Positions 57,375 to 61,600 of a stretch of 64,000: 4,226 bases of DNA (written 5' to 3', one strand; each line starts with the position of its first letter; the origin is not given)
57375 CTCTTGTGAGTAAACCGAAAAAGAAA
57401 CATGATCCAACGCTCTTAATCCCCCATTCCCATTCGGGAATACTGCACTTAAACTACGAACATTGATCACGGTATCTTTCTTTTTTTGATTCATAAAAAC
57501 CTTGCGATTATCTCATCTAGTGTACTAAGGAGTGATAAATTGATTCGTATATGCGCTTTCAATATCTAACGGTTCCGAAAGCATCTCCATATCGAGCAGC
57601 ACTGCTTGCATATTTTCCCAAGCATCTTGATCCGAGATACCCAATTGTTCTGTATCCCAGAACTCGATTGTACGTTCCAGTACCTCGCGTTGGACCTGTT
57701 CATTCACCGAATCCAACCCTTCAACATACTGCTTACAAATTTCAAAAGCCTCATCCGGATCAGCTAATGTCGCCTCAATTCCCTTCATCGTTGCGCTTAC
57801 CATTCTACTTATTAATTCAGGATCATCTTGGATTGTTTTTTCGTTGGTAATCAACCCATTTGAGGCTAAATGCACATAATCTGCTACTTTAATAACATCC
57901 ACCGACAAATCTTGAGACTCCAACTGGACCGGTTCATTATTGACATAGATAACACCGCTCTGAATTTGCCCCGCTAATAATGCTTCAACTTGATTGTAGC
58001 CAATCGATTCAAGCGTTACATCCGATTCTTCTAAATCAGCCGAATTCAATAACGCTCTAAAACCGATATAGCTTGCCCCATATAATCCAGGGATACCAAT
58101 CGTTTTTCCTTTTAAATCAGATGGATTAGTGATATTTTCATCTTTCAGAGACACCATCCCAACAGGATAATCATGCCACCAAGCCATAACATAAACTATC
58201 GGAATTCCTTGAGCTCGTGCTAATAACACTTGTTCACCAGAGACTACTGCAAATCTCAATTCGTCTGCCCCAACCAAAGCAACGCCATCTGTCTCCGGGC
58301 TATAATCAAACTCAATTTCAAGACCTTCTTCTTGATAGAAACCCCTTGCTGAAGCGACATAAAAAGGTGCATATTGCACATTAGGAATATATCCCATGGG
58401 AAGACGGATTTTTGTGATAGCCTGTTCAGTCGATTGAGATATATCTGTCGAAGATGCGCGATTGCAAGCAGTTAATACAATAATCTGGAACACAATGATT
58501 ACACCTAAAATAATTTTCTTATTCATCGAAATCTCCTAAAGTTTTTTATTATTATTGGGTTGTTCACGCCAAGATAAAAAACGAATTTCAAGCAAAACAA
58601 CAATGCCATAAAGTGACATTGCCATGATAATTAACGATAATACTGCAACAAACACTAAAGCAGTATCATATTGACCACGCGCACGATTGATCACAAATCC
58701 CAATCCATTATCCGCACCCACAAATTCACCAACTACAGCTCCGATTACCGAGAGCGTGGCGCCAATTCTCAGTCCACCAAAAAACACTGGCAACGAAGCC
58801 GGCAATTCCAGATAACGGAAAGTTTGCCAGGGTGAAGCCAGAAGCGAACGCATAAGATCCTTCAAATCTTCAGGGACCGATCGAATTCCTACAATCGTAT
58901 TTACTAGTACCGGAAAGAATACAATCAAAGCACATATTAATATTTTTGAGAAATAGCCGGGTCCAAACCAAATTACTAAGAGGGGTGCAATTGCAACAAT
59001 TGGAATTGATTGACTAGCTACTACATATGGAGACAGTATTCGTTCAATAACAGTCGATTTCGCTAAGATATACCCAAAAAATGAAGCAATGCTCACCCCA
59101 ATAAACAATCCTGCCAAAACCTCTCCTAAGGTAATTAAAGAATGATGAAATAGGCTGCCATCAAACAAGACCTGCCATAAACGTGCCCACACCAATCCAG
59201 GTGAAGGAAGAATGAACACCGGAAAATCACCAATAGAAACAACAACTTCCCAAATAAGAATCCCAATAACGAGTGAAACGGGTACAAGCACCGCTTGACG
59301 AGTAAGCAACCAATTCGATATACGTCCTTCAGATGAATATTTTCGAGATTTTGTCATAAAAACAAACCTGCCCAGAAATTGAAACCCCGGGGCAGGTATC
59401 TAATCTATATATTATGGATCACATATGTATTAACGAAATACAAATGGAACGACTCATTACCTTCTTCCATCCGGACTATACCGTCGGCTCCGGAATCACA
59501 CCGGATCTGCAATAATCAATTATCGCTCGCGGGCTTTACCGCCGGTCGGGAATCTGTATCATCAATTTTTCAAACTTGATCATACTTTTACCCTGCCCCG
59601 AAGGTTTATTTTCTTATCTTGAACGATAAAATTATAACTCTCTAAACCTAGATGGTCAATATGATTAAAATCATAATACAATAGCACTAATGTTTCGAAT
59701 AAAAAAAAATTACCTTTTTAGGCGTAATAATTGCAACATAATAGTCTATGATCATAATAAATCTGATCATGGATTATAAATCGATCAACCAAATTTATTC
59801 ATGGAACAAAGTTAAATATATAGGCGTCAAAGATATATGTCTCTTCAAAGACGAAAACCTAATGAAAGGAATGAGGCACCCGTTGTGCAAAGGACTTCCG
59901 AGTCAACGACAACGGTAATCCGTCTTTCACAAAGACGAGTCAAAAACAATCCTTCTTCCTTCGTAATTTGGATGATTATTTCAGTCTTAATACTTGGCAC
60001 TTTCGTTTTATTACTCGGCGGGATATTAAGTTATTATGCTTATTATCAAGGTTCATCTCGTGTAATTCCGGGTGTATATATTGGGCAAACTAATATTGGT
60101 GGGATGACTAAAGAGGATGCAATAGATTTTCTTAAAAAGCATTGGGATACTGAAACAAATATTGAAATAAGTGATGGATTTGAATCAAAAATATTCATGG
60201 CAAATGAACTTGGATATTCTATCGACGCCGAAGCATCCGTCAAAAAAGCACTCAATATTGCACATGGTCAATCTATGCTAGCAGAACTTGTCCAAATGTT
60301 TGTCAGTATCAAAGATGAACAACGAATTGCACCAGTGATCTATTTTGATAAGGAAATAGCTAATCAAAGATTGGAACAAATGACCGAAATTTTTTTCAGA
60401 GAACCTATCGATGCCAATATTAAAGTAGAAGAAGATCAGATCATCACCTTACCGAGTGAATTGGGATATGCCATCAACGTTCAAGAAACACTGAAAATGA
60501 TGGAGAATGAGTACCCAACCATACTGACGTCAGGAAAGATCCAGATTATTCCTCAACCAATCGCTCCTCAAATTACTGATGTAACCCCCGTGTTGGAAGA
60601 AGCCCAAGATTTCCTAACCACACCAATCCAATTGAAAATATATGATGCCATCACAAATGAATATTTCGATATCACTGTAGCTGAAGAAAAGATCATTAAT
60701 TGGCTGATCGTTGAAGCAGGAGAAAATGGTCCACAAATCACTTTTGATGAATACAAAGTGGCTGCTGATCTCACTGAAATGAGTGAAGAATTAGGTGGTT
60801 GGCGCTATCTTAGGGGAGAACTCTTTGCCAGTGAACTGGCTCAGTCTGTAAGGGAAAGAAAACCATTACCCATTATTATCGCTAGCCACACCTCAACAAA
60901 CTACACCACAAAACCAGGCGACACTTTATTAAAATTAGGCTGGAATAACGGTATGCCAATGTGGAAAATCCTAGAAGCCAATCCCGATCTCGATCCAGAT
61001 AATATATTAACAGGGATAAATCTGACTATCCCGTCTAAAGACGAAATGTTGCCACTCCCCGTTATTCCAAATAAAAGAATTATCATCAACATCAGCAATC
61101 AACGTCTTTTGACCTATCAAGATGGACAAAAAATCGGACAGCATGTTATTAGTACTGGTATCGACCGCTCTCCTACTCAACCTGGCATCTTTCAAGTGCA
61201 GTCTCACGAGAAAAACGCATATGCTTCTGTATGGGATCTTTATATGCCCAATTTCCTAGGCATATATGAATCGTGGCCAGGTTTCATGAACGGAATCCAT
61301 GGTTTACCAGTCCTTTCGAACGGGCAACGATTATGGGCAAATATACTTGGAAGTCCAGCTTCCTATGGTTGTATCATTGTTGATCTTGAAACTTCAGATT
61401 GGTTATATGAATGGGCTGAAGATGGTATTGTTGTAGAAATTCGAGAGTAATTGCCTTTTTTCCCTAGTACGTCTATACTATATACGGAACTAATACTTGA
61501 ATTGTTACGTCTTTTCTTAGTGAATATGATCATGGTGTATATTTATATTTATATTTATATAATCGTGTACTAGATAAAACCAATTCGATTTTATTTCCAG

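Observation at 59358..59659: Long riboswitch-like leader with ON-type logic upstream of a ThiY/NMT1-type ABC transporter; class not assignable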

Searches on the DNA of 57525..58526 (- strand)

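Call 17: search_rna_families(sources=[L001, L002, L003, L006, L010, L011, L012, L014, L015, L016, L017, L019, L021, L023, L026, L067], threshold=gathering)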
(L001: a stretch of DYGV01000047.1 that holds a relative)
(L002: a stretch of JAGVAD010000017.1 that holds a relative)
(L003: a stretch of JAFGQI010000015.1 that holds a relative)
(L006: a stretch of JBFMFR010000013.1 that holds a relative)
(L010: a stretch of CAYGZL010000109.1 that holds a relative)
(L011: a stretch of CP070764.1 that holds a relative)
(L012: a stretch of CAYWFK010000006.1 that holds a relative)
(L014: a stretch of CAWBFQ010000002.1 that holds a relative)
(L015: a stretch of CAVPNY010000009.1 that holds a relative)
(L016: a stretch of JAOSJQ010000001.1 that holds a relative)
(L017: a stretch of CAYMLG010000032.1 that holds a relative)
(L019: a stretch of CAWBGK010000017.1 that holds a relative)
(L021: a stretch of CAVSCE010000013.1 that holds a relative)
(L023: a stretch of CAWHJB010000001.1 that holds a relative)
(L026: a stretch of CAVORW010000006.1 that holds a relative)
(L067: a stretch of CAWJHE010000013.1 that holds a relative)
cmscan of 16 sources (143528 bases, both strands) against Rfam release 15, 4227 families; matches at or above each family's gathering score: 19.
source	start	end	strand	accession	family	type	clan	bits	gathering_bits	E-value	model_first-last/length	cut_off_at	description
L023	2874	3018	+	RF00050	FMN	Cis-reg; riboswitch;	-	106.8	66.2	1.7e-23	1-138/138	no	FMN riboswitch aptamer (RFN element)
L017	2497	2641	+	RF00050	FMN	Cis-reg; riboswitch;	-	103.4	66.2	1.4e-22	1-138/138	no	FMN riboswitch aptamer (RFN element)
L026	2827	2972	+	RF00050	FMN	Cis-reg; riboswitch;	-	101.7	66.2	4.2e-22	1-138/138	no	FMN riboswitch aptamer (RFN element)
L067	2816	2967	+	RF00050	FMN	Cis-reg; riboswitch;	-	100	66.2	1.2e-21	1-138/138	no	FMN riboswitch aptamer (RFN element)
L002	2871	3024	+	RF00050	FMN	Cis-reg; riboswitch;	-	99.8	66.2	1.4e-21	1-138/138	no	FMN riboswitch aptamer (RFN element)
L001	2881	3034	+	RF00050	FMN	Cis-reg; riboswitch;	-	99.6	66.2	1.6e-21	1-138/138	no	FMN riboswitch aptamer (RFN element)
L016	2925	3074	+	RF00050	FMN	Cis-reg; riboswitch;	-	99.5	66.2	1.7e-21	1-138/138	no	FMN riboswitch aptamer (RFN element)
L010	2891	3039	+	RF00050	FMN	Cis-reg; riboswitch;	-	99.3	66.2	1.9e-21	1-138/138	no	FMN riboswitch aptamer (RFN element)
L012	2879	3004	+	RF00050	FMN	Cis-reg; riboswitch;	-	99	66.2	2.3e-21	1-138/138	no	FMN riboswitch aptamer (RFN element)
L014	2883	3057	+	RF00050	FMN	Cis-reg; riboswitch;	-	98.5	66.2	3.1e-21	1-138/138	no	FMN riboswitch aptamer (RFN element)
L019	2869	3044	+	RF00050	FMN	Cis-reg; riboswitch;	-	94.7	66.2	3.4e-20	1-138/138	no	FMN riboswitch aptamer (RFN element)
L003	2923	3056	+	RF00050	FMN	Cis-reg; riboswitch;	-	94.6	66.2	3.7e-20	1-138/138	no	FMN riboswitch aptamer (RFN element)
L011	2790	2973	+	RF00050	FMN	Cis-reg; riboswitch;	-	94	66.2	5.3e-20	1-138/138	no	FMN riboswitch aptamer (RFN element)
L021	2870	3045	+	RF00050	FMN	Cis-reg; riboswitch;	-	93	66.2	1e-19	1-138/138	no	FMN riboswitch aptamer (RFN element)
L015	2747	2926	+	RF00050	FMN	Cis-reg; riboswitch;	-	92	66.2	1.8e-19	1-138/138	no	FMN riboswitch aptamer (RFN element)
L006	2899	3055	+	RF00050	FMN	Cis-reg; riboswitch;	-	91.5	66.2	2.6e-19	1-138/138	no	FMN riboswitch aptamer (RFN element)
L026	722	796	-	RF00005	tRNA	Gene; tRNA;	CL00001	64.5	29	2.3e-11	1-71/71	no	tRNA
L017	601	675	-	RF00005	tRNA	Gene; tRNA;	CL00001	62.9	29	6.4e-11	1-71/71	no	tRNA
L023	808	882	-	RF00005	tRNA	Gene; tRNA;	CL00001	62.9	29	6.4e-11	1-71/71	no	tRNA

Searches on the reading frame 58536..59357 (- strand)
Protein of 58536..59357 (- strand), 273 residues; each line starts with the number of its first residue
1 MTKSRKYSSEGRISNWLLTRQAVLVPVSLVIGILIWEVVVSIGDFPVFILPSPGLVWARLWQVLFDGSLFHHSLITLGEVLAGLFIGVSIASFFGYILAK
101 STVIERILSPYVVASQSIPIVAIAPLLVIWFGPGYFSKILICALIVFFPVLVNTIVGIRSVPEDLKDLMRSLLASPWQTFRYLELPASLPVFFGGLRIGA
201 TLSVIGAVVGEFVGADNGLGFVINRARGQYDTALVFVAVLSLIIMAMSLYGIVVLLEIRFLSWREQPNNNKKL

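Call 6: search_protein_families(library=pfam, proteins=[window:58536-59357:-])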
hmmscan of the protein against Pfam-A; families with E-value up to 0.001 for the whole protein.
window:58536-59357:- (273 aa): 1 family
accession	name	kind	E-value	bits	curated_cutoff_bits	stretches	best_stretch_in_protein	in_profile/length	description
PF00528.27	BPD_transp_1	-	5.8e-32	111.3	26.4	1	92-259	2-181/184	Binding-protein-dependent transport system inner membrane component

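Call 7: search_protein_families(library=ncbifam, proteins=[window:58536-59357:-])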
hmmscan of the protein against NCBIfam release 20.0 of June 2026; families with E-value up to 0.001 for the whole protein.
window:58536-59357:- (273 aa): 6 families
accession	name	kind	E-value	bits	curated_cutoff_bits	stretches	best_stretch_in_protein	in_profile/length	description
NF040733.1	ABC_perm_U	equivalog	2.7e-32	112.2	295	1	24-265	10-250/251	ABC transporter permease subunit SaoP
NF008470.0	PRK11365.1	equivalog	1.5e-29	103.2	347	1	14-264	6-253/263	aliphatic sulfonate ABC transporter permease SsuC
NF007545.0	PRK10160.1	equivalog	4.8e-28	98.3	342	1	13-263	15-270/275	taurine ABC transporter permease TauC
TIGR01183.1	ntrB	equivalog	3.3e-19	69.4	209.05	1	66-263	12-201/202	nitrate ABC transporter permease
NF008196.0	PRK10952.1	equivalog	1.7e-15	56.7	439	1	70-249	143-321/356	glycine betaine/L-proline ABC transporter permease ProW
TIGR03416.1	ABC_choXWV_perm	equivalog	2.2e-14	53.6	363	1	65-249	80-263/267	choline ABC transporter permease subunit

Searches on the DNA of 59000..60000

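Call 2: search_rna_families(source=window, start=59000, end=60000, threshold=evalue, max_evalue=10, show_alignments=3)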
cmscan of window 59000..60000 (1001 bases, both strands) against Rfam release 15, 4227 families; matches with E-value up to 10: 4.
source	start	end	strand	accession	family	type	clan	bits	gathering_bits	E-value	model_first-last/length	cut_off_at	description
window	59455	59609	-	RF00050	FMN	Cis-reg; riboswitch;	-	108.8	66.2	3.4e-26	1-138/138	no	FMN riboswitch aptamer (RFN element)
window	59623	59682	+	RF02780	PutA_thermometer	Cis-reg; thermoregulator;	-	16.4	51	5.6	1-72/72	no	PutA 5' UTR thermometer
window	59360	59460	-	RF01769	greA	Cis-reg; leader;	-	16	60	4.5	1-124/124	no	Enterobacteria greA leader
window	59356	59373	+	RF01792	eiav_FSE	Cis-reg; frameshift_element;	-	11.8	40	8.8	1-35/35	no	ribosomal frameshift site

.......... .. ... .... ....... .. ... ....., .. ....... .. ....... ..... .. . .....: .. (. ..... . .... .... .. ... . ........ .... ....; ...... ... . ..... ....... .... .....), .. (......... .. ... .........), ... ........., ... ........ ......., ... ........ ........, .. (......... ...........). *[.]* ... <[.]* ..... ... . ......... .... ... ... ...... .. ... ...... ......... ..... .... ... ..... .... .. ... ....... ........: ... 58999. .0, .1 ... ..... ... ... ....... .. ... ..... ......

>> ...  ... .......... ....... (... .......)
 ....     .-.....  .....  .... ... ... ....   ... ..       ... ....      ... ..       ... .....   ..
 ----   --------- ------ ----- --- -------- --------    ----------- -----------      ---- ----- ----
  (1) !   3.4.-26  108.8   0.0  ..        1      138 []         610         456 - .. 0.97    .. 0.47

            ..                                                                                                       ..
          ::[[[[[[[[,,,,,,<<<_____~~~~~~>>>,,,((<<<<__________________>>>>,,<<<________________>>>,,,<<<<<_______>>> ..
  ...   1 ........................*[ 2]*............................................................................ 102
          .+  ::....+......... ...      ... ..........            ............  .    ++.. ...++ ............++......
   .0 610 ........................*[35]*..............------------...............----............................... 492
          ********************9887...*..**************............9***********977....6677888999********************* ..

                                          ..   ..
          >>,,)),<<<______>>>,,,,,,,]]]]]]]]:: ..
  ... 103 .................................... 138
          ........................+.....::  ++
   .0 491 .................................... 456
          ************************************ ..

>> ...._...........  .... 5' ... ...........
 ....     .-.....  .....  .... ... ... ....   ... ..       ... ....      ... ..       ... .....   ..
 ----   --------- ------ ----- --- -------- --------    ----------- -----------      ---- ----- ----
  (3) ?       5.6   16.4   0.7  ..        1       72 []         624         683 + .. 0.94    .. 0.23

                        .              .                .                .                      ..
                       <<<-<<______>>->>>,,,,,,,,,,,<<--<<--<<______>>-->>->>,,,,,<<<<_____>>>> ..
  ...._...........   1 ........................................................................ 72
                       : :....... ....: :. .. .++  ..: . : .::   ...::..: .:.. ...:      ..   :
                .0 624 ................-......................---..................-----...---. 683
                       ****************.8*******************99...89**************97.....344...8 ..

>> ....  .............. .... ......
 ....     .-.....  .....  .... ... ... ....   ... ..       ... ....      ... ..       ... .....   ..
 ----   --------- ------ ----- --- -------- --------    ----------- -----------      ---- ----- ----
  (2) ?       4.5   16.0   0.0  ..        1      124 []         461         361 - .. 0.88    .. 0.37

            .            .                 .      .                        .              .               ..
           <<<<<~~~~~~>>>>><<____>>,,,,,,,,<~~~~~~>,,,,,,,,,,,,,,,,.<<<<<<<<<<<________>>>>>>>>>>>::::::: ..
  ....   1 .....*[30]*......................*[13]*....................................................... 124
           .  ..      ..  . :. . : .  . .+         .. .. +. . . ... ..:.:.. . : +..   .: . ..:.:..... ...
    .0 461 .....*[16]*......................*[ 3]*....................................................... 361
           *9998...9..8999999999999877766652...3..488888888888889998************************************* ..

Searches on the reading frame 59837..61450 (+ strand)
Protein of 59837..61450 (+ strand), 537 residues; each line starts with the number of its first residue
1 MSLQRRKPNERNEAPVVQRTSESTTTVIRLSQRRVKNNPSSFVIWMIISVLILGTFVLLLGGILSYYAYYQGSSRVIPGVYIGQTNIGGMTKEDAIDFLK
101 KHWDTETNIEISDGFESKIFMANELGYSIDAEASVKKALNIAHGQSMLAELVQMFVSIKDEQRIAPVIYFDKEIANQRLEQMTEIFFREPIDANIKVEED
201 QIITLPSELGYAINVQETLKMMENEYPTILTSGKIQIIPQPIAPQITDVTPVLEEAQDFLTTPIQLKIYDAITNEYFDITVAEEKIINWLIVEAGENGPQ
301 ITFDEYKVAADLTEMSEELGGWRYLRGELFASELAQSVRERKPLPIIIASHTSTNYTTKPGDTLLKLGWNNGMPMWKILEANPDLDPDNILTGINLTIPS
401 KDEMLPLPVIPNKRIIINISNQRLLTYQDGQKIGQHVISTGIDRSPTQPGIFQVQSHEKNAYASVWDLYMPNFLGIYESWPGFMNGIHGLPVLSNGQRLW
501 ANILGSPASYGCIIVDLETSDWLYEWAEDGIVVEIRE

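Call 6: search_protein_families(library=pfam, proteins=[window:59837-61450:+])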
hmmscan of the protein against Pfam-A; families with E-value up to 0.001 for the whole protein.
window:59837-61450:+ (537 aa): 3 families
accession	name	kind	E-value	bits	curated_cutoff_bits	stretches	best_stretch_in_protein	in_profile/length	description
PF03734.19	YkuD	-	1.3e-14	55.4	23.4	1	413-535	2-146/146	L,D-transpeptidase catalytic domain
PF12229.13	PG_binding_4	-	7e-14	52.4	22.1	1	122-224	5-106/117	Putative peptidoglycan binding domain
PF01476.26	LysM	-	2.4e-06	27.8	20.9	1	356-399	1-43/43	LysM domain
